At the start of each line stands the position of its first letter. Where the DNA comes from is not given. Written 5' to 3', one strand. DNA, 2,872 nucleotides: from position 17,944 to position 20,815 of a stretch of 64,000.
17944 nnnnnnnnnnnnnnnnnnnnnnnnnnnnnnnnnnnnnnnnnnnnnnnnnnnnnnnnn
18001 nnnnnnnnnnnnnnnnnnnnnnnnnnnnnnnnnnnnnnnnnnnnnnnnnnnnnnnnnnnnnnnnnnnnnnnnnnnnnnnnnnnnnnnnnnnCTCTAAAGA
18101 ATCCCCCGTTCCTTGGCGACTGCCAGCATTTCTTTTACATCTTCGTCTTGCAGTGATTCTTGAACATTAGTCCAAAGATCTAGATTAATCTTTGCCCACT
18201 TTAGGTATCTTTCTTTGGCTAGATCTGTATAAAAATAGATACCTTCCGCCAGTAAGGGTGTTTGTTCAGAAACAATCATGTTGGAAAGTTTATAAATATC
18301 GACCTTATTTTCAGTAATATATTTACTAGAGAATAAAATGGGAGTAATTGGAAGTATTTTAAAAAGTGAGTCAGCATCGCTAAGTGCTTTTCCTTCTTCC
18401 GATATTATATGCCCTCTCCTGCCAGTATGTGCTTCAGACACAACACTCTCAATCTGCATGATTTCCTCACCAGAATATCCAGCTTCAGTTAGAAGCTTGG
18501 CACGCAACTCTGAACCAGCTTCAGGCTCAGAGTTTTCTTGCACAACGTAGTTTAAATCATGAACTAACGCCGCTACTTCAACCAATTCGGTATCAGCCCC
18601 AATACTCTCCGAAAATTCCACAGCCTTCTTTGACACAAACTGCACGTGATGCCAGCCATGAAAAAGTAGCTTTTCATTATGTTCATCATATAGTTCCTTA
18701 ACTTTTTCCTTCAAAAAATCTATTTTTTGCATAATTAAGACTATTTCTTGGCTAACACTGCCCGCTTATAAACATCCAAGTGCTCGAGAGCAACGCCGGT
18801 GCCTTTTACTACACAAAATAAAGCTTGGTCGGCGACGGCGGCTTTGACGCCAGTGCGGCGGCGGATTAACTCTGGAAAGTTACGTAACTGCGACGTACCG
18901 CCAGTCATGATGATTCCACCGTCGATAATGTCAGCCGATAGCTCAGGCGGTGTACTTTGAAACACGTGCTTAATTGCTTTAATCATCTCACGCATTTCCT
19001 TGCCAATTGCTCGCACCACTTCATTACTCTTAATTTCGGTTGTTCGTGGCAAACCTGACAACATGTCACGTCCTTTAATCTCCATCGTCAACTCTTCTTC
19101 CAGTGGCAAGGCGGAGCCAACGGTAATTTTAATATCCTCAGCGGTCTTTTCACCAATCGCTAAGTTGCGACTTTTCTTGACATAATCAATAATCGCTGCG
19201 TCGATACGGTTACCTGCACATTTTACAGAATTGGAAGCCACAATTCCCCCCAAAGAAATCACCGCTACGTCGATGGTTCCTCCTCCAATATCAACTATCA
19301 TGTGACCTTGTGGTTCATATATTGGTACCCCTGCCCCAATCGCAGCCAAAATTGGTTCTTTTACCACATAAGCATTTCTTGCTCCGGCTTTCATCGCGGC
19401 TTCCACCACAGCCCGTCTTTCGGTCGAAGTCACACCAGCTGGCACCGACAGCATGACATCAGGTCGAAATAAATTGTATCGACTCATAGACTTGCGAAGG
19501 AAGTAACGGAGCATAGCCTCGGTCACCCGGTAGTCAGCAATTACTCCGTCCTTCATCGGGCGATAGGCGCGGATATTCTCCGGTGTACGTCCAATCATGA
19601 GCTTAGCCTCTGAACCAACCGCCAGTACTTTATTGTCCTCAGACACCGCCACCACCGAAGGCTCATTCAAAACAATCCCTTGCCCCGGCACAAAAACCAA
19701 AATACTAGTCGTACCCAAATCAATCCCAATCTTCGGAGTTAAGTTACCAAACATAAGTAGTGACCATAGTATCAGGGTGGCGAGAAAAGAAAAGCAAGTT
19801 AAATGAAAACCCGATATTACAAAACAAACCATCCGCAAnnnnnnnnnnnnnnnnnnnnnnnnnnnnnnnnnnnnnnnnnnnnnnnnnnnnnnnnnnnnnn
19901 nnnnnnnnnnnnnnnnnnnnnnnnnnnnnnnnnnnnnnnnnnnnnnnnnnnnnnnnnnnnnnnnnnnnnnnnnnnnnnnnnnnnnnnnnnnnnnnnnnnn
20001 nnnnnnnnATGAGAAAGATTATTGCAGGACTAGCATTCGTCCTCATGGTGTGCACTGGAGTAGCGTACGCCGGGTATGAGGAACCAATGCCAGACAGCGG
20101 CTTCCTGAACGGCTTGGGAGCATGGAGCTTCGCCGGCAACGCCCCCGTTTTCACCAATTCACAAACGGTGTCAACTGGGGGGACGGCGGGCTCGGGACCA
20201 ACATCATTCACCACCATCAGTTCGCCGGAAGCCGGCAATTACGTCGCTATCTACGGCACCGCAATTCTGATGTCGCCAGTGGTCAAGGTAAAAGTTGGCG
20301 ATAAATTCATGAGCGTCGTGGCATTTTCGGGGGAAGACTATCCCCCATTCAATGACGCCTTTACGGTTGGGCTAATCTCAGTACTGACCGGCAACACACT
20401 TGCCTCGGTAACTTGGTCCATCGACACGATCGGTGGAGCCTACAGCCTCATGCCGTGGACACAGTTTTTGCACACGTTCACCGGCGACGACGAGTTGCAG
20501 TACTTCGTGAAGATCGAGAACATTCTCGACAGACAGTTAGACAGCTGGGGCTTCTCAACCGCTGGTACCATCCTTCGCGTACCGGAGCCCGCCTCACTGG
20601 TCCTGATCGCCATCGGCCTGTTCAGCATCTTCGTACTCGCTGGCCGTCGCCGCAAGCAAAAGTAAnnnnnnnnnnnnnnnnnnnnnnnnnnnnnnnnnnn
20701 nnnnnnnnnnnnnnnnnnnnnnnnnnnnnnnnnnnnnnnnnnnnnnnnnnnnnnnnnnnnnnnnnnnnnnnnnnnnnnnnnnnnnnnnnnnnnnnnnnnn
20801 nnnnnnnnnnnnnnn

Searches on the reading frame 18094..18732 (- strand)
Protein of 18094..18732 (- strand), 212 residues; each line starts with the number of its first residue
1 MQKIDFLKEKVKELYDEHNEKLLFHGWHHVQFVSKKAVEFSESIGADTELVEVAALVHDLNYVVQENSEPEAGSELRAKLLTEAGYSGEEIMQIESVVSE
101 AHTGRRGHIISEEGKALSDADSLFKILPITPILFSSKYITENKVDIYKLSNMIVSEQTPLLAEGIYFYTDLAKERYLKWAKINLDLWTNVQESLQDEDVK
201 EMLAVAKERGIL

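Call 7: search_protein_families(library=pfam, proteins=[window:18094-18732:-], max_evalue=0.001)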
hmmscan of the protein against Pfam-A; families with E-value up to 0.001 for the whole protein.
window:18094-18732:- (212 aa): 1 family
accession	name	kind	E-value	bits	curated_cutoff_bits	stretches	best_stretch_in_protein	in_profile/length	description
PF01966.28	HD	-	8.4e-07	29.7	22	1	27-123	2-113/116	HD domain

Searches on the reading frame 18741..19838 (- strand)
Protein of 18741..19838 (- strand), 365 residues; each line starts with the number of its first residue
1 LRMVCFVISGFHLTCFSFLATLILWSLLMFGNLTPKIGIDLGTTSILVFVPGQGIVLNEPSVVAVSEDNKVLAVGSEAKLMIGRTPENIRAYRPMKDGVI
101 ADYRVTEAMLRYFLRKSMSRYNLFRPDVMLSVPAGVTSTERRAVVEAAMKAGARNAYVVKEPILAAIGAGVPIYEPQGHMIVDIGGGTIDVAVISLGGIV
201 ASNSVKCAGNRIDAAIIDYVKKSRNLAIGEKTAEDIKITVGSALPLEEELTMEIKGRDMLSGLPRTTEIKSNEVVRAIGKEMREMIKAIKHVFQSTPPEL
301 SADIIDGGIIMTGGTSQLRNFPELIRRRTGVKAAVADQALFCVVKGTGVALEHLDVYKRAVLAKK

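Call 7: search_protein_families(library=pfam, proteins=[window:18741-19838:-], max_evalue=0.001)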
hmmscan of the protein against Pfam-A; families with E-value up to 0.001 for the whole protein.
window:18741-19838:- (365 aa): 4 families
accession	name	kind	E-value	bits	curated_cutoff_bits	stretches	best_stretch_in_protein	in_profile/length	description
PF06723.19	MreB_Mbl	-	2.3e-130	434.6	27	1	36-357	3-325/327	MreB/Mbl protein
PF14450.12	FtsA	-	4.2e-12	47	31.8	1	181-337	2-111/127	Cell division protein FtsA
PF00022.25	Actin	-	8.1e-11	41.6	27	1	60-222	31-189/410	Actin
PF00012.26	HSP70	-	1.8e-09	36.8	20.6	1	127-223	135-237/599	Hsp70 protein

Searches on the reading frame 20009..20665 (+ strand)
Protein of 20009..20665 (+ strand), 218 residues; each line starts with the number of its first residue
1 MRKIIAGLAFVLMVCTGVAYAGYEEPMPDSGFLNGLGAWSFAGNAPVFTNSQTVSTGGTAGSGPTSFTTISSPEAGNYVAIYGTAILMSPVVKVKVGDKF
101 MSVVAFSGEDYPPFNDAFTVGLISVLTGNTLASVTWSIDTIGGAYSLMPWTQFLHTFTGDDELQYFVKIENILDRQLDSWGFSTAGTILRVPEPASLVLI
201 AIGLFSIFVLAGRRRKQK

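Call 7: search_protein_families(library=pfam, proteins=[window:20009-20665:+], max_evalue=0.001)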
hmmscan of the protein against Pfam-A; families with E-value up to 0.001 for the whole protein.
window:20009-20665:+ (218 aa): 1 family
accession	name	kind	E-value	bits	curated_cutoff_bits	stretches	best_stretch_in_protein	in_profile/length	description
PF07589.16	PEP-CTERM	-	3.4e-05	24.2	20.7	1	191-215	2-24/24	PEP-CTERM motif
